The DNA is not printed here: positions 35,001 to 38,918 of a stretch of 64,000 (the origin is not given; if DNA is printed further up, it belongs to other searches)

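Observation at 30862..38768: Operon: 1205-aa unknown secreted protein, 1088-aa S8 protease, then a lipoprotein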

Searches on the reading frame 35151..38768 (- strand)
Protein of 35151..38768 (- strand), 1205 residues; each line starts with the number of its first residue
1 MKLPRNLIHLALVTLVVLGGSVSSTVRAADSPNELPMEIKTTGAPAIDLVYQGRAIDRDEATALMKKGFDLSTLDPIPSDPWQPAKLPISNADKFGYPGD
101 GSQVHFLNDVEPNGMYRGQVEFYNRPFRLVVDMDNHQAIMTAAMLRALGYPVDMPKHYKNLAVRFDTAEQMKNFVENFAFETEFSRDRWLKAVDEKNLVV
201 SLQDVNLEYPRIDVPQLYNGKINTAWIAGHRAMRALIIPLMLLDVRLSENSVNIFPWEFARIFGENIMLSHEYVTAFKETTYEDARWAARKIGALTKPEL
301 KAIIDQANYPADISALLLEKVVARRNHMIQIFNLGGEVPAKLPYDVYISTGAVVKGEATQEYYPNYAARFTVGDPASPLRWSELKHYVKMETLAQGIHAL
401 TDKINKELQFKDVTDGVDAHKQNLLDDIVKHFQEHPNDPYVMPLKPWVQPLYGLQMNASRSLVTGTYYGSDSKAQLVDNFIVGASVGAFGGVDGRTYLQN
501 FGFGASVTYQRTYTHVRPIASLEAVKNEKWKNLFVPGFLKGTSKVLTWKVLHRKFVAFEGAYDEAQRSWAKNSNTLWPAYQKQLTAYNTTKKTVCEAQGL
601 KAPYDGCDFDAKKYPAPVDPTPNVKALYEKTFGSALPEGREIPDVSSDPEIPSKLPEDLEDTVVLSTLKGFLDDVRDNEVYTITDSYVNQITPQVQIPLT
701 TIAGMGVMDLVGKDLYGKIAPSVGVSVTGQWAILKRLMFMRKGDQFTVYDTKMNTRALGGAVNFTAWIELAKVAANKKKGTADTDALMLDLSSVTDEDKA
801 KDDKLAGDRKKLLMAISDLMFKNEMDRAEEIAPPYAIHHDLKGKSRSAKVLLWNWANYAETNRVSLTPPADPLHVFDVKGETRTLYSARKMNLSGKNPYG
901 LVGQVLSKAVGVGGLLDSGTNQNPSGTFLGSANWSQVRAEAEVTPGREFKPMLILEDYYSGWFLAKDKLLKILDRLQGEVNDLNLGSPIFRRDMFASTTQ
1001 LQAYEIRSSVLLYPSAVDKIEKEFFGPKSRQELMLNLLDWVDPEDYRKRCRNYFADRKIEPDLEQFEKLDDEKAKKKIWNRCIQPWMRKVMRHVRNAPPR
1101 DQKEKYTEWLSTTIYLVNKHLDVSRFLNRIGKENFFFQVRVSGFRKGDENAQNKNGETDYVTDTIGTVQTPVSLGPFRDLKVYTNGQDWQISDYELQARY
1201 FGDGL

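Call 7: search_protein_families(library=pfam, proteins=[window:35151-38768:-], max_evalue=1)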
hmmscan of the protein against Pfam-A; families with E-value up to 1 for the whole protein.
window:35151-38768:- (1205 aa): 1 family
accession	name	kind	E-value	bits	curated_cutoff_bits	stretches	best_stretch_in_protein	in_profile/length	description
PF24672.1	DUF7654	-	0.14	12.3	27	1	1059-1082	48-71/145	Domain of unknown function (DUF7654)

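Call 8: search_protein_families(library=ncbifam, proteins=[window:35151-38768:-], max_evalue=1)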
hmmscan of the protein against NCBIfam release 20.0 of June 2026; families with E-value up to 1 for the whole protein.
window:35151-38768:- (1205 aa): 0 families

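Call 9: find_homologous_proteins(query=window:35151-38768:-)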
Query window:35151-38768:- (1205 aa): 25 proteins with E <= 0.001 among 8000 candidates.
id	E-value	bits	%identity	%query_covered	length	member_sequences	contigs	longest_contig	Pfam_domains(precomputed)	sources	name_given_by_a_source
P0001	0.0e+0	2791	100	100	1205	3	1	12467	-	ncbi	-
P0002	0.0e+0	2217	78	99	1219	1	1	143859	-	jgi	jgi:hypothetical protein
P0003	0.0e+0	2200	78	98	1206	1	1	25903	-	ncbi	-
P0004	0.0e+0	2103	75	98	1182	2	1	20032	-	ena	-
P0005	0.0e+0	2070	74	99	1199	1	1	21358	-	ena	-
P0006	0.0e+0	2046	73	100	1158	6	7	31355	-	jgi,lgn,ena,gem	-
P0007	0.0e+0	2043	74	98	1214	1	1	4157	-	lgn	-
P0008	0.0e+0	1994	70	98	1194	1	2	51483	-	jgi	jgi:hypothetical protein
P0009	0.0e+0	1908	68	100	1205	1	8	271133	-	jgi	jgi:hypothetical protein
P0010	0.0e+0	1767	64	98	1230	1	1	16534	-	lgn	-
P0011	0.0e+0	1732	62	100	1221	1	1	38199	-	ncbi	-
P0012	0.0e+0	1574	56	57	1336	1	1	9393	-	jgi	jgi:hypothetical protein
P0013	0.0e+0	1368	53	97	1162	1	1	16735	-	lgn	-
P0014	0.0e+0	1160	51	44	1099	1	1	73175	-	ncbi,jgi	jgi:hypothetical protein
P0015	0.0e+0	1088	47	46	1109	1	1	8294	-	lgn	-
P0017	8.1e-196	672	39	45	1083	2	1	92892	-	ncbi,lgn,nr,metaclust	ncbi:MAG: hypothetical protein A2X94_13420 [Bdellovibrionales bacterium GWB1_55_8]|nr:MAG: hypotheti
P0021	1.6e-158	548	39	44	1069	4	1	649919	-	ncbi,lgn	-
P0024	5.1e-100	354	32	44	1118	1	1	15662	-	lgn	-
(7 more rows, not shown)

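Call 11: find_encoding_contigs(protein=P0017, flank=8000, max_places=2)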
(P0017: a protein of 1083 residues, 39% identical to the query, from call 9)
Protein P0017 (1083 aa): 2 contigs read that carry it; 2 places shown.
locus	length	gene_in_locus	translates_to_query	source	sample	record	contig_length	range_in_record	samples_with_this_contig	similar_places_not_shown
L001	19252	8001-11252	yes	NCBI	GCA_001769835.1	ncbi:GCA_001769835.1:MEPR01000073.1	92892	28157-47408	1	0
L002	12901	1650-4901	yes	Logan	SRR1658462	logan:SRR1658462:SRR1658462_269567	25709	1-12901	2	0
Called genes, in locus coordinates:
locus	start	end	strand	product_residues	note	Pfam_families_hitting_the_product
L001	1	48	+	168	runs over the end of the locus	PF14352:DUF4402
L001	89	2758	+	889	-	PF13620:CarboxypepD_reg (faint), PF17210:SdrD_B (weak), PF22904:NOMO1-like_2nd (weak)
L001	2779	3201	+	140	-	PF14352:DUF4402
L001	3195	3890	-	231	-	PF01746:tRNA_m1G_MT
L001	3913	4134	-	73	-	PF13083:KH_KhpA-B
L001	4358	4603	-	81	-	PF00886:Ribosomal_S16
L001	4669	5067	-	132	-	PF00072:Response_reg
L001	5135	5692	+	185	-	-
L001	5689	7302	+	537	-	PF06167:Peptidase_M90 (weak)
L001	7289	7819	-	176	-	PF14522:Cytochrome_C7 (faint), PF09699:Paired_CXXCH_1 (weak)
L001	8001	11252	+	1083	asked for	-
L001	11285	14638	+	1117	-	PF00082:Peptidase_S8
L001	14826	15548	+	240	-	-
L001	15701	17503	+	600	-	-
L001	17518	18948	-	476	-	PF14691:Fer4_20, PF01262:AlaDh_PNT_C (faint), PF13738:Pyr_redox_3 (faint), PF07992:Pyr_redox_2, PF13450:NAD_binding_8 (weak), PF00070:Pyr_redox (weak)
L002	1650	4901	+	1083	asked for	-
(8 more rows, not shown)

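Call 12: find_encoding_contigs(protein=P0021, flank=8000, max_places=2)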
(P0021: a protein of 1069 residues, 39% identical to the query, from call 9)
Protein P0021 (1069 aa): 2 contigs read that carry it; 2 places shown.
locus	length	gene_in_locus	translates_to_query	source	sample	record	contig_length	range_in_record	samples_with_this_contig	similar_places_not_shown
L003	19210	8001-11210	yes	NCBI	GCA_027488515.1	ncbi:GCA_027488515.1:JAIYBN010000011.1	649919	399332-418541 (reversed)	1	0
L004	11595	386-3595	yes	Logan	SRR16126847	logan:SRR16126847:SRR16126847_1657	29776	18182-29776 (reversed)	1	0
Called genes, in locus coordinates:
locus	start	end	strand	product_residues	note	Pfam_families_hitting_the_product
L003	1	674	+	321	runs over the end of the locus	-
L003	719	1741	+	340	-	-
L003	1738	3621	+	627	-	PF14841:FliG_M (faint), PF01706:FliG_C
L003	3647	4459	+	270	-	PF01618:MotA_ExbB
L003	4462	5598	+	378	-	PF13677:MotB_plug, PF00691:OmpA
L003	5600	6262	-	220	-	-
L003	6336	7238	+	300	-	PF13428:TPR_14 (faint), PF07719:TPR_2 (faint), PF00515:TPR_1 (faint)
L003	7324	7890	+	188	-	-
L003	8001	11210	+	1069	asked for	-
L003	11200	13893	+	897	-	PF00082:Peptidase_S8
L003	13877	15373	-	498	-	PF00221:Lyase_aromatic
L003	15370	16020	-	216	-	PF00834:Ribul_P_3_epim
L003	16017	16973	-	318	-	PF00551:Formyl_trans_N, PF02911:Formyl_trans_C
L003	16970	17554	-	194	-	PF01327:Pep_deformylase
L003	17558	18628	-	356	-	PF03739:LptF_LptG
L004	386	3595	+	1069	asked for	-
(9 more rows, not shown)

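Call 13: find_encoding_contigs(protein=P0009, flank=8000, max_places=2)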
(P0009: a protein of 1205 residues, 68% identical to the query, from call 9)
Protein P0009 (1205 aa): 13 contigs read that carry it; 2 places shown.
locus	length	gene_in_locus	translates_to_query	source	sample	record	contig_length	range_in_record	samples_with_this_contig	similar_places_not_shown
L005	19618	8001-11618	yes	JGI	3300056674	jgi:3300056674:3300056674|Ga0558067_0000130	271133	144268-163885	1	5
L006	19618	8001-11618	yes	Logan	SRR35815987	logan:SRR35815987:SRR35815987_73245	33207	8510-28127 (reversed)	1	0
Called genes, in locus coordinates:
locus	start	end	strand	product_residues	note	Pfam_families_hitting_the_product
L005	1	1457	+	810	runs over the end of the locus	PF00133:tRNA-synt_1, PF01406:tRNA-synt_1e (faint), PF09334:tRNA-synt_1g, PF13603:tRNA-synt_1_2, PF00133:tRNA-synt_1, PF09334:tRNA-synt_1g (weak), PF08264:Anticodon_1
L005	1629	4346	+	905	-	PF00176:SNF2-rel_dom, PF00271:Helicase_C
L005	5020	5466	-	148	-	-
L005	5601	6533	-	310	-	PF13669:Glyoxalase_4 (faint), PF00903:Glyoxalase (weak)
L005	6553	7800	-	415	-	PF01053:Cys_Met_Meta_PP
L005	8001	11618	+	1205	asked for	-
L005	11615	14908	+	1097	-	PF00082:Peptidase_S8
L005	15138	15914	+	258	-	-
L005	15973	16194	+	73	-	-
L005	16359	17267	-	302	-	PF00583:Acetyltransf_1 (weak)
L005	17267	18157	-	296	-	-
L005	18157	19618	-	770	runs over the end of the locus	PF13620:CarboxypepD_reg, PF13715:CarbopepD_reg_2, PF07715:Plug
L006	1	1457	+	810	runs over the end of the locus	PF00133:tRNA-synt_1, PF01406:tRNA-synt_1e (faint), PF09334:tRNA-synt_1g, PF13603:tRNA-synt_1_2, PF00133:tRNA-synt_1, PF09334:tRNA-synt_1g (weak), PF08264:Anticodon_1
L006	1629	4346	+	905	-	PF00176:SNF2-rel_dom, PF00271:Helicase_C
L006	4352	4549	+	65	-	-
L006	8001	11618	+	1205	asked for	-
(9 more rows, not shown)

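Call 19: search_solved_structures(query=A2, max_evalue=10)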
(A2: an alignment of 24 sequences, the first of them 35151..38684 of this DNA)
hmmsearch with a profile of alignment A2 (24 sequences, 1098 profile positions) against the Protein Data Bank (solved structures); distinct sequences matched with E-value up to 10: 0.

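Call 31: find_related_loci(query=A2, collection=genome_contigs, flank=6000)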
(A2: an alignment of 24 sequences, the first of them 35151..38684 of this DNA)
Query A2 (1177 aa) in genome_contigs; peptide patterns used: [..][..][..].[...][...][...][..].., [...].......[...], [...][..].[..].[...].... (x = any residue, [..] = any of these).
133 stretches matched a pattern; 69 encode a relative of the query (tblastn E <= 1e-3); 69 distinct loci.
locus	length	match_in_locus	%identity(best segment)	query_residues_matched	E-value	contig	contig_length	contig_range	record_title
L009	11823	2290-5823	78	2-1177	0e+0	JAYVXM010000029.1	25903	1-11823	MAG: Bdellovibrionales bacterium isolate GL85_DN_concoct_39 GL85_DN_concoct_39_28, whole genome shotgun sequence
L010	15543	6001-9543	63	5-1177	0e+0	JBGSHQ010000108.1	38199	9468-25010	MAG: Bdellovibrionia bacterium isolate JTS-AC109 k141_1346294, whole genome shotgun sequence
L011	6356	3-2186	69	458-1177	0e+0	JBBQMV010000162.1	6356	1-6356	MAG: Bdellovibrionia bacterium isolate Co_metawrap_363 Cmw_363_k141_17802774_length_6356_cov_9.0000, whole genome shotgu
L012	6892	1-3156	31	47-1176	4e-172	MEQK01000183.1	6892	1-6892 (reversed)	MAG: Bdellovibrionales bacterium RIFOXYD1_FULL_55_31 rifoxyd1_full_scaffold_6719, whole genome shotgun sequence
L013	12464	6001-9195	46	8-1177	3e-161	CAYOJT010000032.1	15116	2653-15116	MAG TPA_asm: uncultured Bacteriovoracaceae bacterium isolate SRP189682_co1_492 genome assembly, contig: NODE_8167_length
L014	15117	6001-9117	41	16-1176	8e-114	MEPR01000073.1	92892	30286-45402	MAG: Bdellovibrionales bacterium GWB1_55_8 gwb1_scaffold_502, whole genome shotgun sequence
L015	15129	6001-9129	40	16-1176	2e-111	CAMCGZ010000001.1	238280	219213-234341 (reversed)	MAG: Bdellovibrio sp. ZAP7 isolate MsE-30jul19-120 genome assembly, contig: MsE-30jul19-C34, whole genome shotgun sequen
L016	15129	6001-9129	40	16-1176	7e-111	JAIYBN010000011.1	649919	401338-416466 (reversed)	MAG: Proteobacteria bacterium isolate E1_MAG_00048 pond_E1_MAG_00048_000000000006, whole genome shotgun sequence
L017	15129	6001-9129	40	16-1176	4e-110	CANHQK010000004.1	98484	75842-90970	MAG: Bdellovibrionales bacterium isolate RE-26jul17-3 genome assembly, contig: RE-26jul17-C179, whole genome shotgun seq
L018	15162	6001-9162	39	15-1177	9e-110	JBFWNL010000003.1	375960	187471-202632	MAG: Bacteriovoracia bacterium isolate CA_2019_TPBF_111 NODE_227_length_375960_cov_8.339220_TPBF, whole genome shotgun s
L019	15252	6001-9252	42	7-1177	6e-120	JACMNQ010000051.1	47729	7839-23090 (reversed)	MAG: Oligoflexia bacterium isolate LF-bin-178 FL-bin-178-contig-k141_1582975, whole genome shotgun sequence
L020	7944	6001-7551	37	7-518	8e-105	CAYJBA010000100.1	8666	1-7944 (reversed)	MAG TPA_asm: uncultured Bacteriovoracaceae bacterium isolate ERP119705_co9_199 genome assembly, contig: NODE_11747_lengt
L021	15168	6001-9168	40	5-1176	2e-105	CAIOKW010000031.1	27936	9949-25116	MAG: Oligoflexia bacterium isolate Umea_bin-07902 genome assembly, contig: bin-07902:031/351, whole genome shotgun seque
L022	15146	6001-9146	37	16-1176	1e-97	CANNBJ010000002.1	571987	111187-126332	MAG: Bdellovibrionales bacterium isolate ZE-Jul18-80 genome assembly, contig: ZE-Jul18-C3-p1, whole genome shotgun seque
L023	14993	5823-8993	38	7-1176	4e-97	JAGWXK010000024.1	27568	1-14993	MAG: Bdellovibrionales bacterium isolate REEB465 contig-150_3042, whole genome shotgun sequence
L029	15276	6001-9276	33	7-1138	9e-80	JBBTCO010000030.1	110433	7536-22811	MAG: Bdellovibrionota bacterium isolate H41-bin001_1 H41_bin001_1_000000000030, whole genome shotgun sequence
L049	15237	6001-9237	30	3-1138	6e-69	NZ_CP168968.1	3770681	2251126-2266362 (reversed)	Bdellovibrio bacteriovorus strain Bd5 chromosome, complete genome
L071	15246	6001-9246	31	3-1138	1e-72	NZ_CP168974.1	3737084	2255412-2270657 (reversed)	Bdellovibrio bacteriovorus strain s4 chromosome, complete genome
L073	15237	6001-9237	30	3-1138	4e-69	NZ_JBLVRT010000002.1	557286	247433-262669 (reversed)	Bdellovibrio bacteriovorus strain YOA24 scaffold_1, whole genome shotgun sequence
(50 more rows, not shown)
